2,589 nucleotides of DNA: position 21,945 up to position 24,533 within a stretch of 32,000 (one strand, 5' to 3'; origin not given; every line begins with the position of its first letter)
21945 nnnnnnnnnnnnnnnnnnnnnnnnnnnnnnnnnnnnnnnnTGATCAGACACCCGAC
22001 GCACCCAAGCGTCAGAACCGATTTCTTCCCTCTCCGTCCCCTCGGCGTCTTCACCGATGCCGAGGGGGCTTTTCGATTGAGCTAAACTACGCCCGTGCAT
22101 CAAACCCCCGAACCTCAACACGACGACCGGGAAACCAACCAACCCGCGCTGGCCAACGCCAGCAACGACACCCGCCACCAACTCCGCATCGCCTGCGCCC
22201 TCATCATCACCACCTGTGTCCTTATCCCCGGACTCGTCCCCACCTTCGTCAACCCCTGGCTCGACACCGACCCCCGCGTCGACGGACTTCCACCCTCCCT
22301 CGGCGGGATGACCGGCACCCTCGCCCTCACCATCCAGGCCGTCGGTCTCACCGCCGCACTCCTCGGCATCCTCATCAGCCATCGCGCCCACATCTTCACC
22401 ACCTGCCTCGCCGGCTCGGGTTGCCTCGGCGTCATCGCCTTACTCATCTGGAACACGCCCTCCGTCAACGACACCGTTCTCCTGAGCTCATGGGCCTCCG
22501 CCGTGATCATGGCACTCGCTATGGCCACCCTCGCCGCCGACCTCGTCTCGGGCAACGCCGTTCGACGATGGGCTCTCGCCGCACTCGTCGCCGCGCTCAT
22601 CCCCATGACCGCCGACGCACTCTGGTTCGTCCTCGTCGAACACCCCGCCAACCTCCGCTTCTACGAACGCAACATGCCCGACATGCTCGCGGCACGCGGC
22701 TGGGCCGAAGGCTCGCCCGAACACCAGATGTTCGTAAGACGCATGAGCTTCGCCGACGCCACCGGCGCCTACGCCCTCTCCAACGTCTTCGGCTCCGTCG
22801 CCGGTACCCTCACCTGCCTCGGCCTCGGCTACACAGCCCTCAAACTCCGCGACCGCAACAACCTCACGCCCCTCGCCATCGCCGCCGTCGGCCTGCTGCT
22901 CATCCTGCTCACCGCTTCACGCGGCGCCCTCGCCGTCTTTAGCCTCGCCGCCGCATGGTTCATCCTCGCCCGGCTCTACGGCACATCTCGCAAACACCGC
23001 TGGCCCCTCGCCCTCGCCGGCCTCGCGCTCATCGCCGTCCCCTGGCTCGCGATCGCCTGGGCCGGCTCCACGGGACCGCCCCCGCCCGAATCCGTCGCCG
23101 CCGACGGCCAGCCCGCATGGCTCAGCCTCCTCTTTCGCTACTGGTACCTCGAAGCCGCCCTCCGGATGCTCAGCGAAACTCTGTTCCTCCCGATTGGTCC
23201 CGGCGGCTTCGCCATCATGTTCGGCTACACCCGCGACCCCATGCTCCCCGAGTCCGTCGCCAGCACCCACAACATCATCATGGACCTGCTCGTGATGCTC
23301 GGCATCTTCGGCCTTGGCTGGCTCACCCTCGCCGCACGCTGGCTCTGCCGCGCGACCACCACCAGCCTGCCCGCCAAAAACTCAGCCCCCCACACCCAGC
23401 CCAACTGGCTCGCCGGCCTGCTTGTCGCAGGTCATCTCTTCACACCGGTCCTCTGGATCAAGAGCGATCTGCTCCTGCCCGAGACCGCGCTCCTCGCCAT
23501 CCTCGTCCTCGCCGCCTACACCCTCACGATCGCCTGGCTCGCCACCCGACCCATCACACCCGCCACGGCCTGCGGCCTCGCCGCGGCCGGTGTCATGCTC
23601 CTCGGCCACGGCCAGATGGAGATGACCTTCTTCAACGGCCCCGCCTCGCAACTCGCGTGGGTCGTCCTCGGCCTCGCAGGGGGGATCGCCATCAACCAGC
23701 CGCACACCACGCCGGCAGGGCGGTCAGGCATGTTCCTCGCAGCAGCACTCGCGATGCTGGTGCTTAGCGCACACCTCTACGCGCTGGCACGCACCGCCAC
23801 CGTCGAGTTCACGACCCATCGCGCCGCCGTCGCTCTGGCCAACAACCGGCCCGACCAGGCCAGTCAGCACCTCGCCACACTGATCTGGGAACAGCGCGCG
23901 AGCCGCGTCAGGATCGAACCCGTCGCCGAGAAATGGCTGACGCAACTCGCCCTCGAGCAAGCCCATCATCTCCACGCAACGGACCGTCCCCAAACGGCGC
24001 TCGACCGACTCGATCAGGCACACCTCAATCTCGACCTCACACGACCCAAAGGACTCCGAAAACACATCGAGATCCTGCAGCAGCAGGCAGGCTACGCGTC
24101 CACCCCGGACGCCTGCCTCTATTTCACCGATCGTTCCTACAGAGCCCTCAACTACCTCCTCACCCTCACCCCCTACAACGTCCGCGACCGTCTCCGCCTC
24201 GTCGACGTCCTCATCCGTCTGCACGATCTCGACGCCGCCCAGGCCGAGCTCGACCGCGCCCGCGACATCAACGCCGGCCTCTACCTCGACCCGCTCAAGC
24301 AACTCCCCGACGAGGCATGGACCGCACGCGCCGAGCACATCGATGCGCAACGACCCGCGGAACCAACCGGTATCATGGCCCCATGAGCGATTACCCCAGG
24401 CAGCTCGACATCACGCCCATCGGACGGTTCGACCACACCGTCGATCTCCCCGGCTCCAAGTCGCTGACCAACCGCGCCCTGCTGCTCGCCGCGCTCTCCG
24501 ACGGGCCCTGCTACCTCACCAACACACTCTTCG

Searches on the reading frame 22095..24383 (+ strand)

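Call 9: search_protein_families(library=pfam, proteins=[window:22095-24383:+])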
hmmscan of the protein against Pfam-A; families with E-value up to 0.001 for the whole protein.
window:22095-24383:+ (763 aa): 1 family
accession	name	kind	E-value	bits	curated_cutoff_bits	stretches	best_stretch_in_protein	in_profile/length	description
PF04932.20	Wzy_C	-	1.1e-09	38.7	31.7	1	262-407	2-145/149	O-Antigen ligase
